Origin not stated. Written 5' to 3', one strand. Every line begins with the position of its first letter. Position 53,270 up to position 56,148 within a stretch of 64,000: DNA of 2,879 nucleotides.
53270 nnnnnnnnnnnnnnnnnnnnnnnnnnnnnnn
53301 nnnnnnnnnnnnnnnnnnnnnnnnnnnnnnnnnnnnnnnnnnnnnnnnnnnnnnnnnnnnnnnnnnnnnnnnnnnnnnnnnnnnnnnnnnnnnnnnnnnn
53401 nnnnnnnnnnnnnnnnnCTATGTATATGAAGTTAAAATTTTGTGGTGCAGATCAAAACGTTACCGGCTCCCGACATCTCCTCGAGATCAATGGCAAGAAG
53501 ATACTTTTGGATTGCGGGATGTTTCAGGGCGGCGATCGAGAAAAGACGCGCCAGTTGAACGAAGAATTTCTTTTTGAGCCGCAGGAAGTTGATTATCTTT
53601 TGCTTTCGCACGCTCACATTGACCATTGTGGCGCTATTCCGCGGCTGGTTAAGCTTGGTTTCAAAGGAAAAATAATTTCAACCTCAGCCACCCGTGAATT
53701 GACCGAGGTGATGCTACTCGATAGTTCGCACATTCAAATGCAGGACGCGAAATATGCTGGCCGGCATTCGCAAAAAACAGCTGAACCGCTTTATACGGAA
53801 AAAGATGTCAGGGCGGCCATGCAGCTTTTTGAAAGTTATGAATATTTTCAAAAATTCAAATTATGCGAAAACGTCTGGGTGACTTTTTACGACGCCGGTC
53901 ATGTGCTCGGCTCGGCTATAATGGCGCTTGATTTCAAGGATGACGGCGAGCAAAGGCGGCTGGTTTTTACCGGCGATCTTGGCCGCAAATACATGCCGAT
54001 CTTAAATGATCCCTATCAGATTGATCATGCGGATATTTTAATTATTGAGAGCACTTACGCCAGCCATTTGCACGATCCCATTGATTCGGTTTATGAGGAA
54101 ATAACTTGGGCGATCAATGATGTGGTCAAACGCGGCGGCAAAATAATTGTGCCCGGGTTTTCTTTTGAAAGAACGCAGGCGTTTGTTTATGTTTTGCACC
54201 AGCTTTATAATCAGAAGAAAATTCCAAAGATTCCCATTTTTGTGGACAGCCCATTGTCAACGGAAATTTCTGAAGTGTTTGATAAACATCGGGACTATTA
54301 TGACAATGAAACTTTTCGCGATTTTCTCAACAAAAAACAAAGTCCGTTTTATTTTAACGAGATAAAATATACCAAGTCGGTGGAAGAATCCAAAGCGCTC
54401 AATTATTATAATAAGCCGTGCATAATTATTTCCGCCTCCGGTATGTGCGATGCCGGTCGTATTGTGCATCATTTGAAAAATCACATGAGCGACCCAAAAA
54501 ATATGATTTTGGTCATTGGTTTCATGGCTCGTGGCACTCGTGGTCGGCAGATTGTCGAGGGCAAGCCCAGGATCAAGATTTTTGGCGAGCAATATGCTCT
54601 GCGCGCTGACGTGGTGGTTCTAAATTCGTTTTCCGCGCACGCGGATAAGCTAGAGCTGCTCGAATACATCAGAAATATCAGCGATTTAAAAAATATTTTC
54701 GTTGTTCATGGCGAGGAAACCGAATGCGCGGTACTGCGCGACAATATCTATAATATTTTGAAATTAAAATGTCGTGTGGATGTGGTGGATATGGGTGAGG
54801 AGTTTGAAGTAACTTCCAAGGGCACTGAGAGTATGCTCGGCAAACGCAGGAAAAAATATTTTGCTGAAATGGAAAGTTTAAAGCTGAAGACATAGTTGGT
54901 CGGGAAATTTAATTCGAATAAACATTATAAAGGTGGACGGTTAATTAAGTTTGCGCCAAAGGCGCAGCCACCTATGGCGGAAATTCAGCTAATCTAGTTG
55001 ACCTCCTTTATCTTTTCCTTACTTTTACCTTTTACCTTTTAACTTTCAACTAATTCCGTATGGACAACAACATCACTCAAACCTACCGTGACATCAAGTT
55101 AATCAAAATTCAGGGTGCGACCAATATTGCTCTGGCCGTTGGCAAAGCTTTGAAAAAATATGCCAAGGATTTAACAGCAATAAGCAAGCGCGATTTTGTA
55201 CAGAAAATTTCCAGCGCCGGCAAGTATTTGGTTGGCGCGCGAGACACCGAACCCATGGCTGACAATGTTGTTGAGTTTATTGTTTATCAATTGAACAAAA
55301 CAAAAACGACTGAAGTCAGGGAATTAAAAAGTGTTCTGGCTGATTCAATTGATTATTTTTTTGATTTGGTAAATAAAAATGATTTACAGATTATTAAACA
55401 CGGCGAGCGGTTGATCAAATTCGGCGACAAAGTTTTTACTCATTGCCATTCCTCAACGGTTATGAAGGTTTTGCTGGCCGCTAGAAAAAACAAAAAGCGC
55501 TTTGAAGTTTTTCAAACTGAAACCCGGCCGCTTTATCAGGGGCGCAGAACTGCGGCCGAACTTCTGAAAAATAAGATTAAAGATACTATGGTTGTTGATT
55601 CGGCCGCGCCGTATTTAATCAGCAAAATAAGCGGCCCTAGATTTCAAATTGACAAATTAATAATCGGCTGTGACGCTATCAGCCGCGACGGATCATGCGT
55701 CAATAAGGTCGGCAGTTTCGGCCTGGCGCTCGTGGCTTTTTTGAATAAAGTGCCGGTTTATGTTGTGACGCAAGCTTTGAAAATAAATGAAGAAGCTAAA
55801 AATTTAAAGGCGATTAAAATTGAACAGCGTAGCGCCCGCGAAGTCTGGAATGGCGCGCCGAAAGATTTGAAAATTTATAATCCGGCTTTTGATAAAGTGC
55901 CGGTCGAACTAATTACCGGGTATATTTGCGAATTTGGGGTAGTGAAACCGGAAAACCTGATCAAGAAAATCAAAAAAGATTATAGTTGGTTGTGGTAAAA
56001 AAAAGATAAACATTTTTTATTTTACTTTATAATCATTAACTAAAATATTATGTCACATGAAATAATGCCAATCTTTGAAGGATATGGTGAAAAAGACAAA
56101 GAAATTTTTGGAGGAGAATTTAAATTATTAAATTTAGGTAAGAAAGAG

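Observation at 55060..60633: Archaeal-type AMP-salvage RuBisCO pathway cluster with two extra inserted genes (YfiH/LACC1-like and HAD-like)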

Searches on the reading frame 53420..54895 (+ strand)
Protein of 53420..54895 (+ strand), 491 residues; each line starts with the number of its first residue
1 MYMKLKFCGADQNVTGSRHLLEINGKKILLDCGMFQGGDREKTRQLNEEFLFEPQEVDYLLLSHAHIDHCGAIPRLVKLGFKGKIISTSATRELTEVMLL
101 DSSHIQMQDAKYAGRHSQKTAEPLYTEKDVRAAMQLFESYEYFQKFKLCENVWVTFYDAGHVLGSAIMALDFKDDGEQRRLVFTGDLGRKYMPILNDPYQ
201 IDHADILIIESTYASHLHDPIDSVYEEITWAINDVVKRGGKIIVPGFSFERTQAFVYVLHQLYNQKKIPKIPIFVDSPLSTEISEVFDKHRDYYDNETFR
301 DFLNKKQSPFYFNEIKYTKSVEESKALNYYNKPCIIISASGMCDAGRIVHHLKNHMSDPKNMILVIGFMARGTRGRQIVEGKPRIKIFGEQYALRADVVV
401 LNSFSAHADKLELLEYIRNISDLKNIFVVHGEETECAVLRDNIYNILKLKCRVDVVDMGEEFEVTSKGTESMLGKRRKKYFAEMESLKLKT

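Call 3: search_protein_families(library=pfam, proteins=[window:53420-54895:+], max_evalue=0.1)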
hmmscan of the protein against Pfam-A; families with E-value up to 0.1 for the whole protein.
window:53420-54895:+ (491 aa): 8 families
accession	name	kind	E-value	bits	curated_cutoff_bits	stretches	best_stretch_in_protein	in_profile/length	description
PF10996.14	Beta-Casp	-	7.7e-39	133.4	27.7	1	252-378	1-120/120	Beta-Casp domain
PF16661.11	Lactamase_B_6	-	2.2e-14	53.7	27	1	20-170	1-149/193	Metallo-beta-lactamase superfamily domain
PF00753.33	Lactamase_B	-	3.3e-13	50.5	22.7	1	20-99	10-86/196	Metallo-beta-lactamase superfamily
PF07521.17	RMMBL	-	1.1e-11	45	21.6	1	393-444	3-53/63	Zn-dependent metallo-hydrolase RNA specificity domain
PF12706.13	Lactamase_B_2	-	4.8e-07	30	27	1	27-97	2-69/200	Beta-lactamase superfamily domain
PF13483.12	Lactamase_B_3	-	0.0016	18.8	24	1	19-71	10-51/160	Beta-lactamase superfamily domain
PF19583.5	ODP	-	0.016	15.5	27.2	1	19-110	6-95/194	ODP family beta lactamase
PF14453.12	ThiS-like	-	0.057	14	26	0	390-410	23-43/57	ThiS-like ubiquitin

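Call 77: search_protein_families(library=ncbifam, proteins=[window:53420-54892:+], max_evalue=0.001)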
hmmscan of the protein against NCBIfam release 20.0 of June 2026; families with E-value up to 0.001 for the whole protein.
window:53420-54892:+ (491 aa): 7 families
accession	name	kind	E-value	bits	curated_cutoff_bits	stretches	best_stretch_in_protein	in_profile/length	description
NF045584.1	cas14_MBL_CASP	equivalog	3.2e-131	438.6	800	1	3-479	1-453/612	type VII CRISPR-associated protein Cas14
TIGR03675.1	arCOG00543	equivalog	1.9e-84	284.1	580.2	1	2-451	174-619/631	beta-CASP ribonuclease aCPSF1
TIGR04122.1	Xnuc_lig_assoc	equivalog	4.9e-13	48.6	325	1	140-265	67-188/326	ligase-associated DNA damage response exonuclease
NF033105.1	bla_subclass_B3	equivalog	4.4e-06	26.2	240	1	21-80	28-85/257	subclass B3 metallo-beta-lactamase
TIGR02651.1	RNase_Z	equivalog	6.7e-06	25.4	292.95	1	20-94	22-95/302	ribonuclease Z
NF000801.0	PRK00055.1-3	equivalog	1.3e-05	24.4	252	0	18-78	22-75/307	ribonuclease Z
NF000456.2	blaMSI-1_fam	exception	0.00047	19.5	550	1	23-114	55-138/289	MSI-1 family subclass B3 metallo-beta-lactamase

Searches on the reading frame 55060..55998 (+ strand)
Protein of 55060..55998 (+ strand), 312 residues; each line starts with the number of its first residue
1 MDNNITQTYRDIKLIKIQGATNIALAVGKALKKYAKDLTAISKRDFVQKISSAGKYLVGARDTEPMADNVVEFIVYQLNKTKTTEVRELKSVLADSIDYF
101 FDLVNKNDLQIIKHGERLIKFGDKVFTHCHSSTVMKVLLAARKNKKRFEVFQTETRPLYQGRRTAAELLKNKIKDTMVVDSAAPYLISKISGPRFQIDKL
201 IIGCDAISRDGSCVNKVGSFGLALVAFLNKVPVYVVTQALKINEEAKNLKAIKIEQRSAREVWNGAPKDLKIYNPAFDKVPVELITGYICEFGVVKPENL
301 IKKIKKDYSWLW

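Call 3: search_protein_families(library=pfam, proteins=[window:55060-55998:+], max_evalue=0.1)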
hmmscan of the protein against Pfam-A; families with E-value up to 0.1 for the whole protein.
window:55060-55998:+ (312 aa): 2 families
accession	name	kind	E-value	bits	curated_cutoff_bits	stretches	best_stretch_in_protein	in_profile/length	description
PF01008.23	IF-2B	-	1.6e-64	218.3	22.4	1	16-297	1-280/280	Initiation factor 2 subunit family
PF13896.12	Glyco_transf_49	-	0.093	12.5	27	0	105-157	186-238/329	Glycosyl-transferase for dystroglycan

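Call 4: search_protein_families(library=ncbifam, proteins=[window:55060-55998:+], max_evalue=0.1)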
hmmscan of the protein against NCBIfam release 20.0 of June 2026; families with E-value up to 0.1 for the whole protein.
window:55060-55998:+ (312 aa): 11 families
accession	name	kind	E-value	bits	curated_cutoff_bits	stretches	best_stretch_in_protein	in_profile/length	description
TIGR00511.1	ribulose_e2b2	equivalog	5e-59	200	314.1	1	5-310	2-301/301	ribose 1,5-bisphosphate isomerase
TIGR00524.1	eIF-2B_rel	subfamily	2.7e-57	194.2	185.85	1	4-297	3-303/303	S-methyl-5-thioribose-1-phosphate isomerase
NF004326.0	PRK05720.1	subfamily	4.8e-44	150.6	271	1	5-300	40-345/358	s-methyl-5-thioribose-1-phosphate isomerase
TIGR00512.1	salvage_mtnA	equivalog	4e-42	144.4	279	1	5-296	30-334/335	S-methyl-5-thioribose-1-phosphate isomerase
NF004700.0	PRK06036.1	equivalog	1.2e-37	129.8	528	1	5-305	33-338/339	S-methyl-5-thioribose-1-phosphate isomerase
NF006210.0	PRK08335.1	equivalog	5.2e-29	101.4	339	1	3-298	4-272/275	translation initiation factor IF-2B subunit alpha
NF004436.0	PRK05772.1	equivalog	1.6e-27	96.7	521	1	5-298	46-352/363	S-methyl-5-thioribose-1-phosphate isomerase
NF004994.0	PRK06372.1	equivalog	5.6e-19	68.5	249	1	104-299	70-250/253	translation initiation factor IF-2B subunit delta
NF007086.0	PRK09539.1-3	equivalog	0.026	15.2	101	0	69-93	34-58/92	tRNA-splicing endonuclease subunit beta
NF007031.0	PRK09496.1-2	equivalog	0.028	13.5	289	0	58-147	141-232/458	Trk system potassium transporter TrkA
TIGR03178.1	allantoinase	equivalog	0.065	12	357.85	1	74-160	128-211/441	allantoinase AllB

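Call 66: search_solved_structures(query=window:55060-55995:+, max_evalue=1e-10, show_alignments=1)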
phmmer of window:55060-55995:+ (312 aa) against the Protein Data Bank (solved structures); distinct sequences matched with E-value up to 1e-10: 31.
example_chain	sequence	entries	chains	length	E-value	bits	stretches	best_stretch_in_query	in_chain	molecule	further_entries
3a11_A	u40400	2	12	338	1.4e-34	122.8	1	9-310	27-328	Translation initiation factor eIF-2B, delta subunit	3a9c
5yfj_A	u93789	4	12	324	2.6e-34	121.9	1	5-310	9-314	Ribose 1,5-bisphosphate isomerase | Ribose-1,5-bisphosphate isomerase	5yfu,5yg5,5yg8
5yft_A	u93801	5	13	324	1.3e-33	119.6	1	5-310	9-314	Ribose 1,5-bisphosphate isomerase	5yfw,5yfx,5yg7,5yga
3vm6_A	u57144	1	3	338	3.6e-33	118.2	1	9-310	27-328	Translation initiation factor eIF-2B, delta subunit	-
5yfs_A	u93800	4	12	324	6.5e-33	117.3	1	5-310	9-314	Ribose 1,5-bisphosphate isomerase | Ribose-1,5-bisphosphate isomerase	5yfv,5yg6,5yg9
1t9k_A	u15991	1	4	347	1.4e-28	103.1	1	110-304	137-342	Probable methylthioribose-1-phosphate isomerase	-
2yrf_A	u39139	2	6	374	2.4e-28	102.3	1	11-296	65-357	Methylthioribose-1-phosphate isomerase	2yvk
1t5o_A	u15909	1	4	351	1.6e-26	96.3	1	6-299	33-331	Translation initiation factor eIF2B, subunit delta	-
6a34_A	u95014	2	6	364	1.8e-24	89.6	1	7-298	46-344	Putative methylthioribose-1-phosphate isomerase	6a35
1vb5_A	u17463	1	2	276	2.3e-22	82.7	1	99-298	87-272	translation initiation factor eIF-2B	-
4ldr_A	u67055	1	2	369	6.3e-19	71.4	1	116-301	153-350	Methylthioribose-1-phosphate isomerase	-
4ldq_A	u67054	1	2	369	8.6e-19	71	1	116-301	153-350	Methylthioribose-1-phosphate isomerase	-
7kma_A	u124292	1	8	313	1e-17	67.4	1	82-304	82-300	Translation initiation factor eIF-2B subunit alpha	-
3ecs_A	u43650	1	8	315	1e-17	67.4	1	82-304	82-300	Translation initiation factor eIF-2B subunit alpha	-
6caj_H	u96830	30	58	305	1e-17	67.4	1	82-304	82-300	Translation initiation factor eIF-2B subunit alpha | Translation initiation factor eIF2B subunit alpha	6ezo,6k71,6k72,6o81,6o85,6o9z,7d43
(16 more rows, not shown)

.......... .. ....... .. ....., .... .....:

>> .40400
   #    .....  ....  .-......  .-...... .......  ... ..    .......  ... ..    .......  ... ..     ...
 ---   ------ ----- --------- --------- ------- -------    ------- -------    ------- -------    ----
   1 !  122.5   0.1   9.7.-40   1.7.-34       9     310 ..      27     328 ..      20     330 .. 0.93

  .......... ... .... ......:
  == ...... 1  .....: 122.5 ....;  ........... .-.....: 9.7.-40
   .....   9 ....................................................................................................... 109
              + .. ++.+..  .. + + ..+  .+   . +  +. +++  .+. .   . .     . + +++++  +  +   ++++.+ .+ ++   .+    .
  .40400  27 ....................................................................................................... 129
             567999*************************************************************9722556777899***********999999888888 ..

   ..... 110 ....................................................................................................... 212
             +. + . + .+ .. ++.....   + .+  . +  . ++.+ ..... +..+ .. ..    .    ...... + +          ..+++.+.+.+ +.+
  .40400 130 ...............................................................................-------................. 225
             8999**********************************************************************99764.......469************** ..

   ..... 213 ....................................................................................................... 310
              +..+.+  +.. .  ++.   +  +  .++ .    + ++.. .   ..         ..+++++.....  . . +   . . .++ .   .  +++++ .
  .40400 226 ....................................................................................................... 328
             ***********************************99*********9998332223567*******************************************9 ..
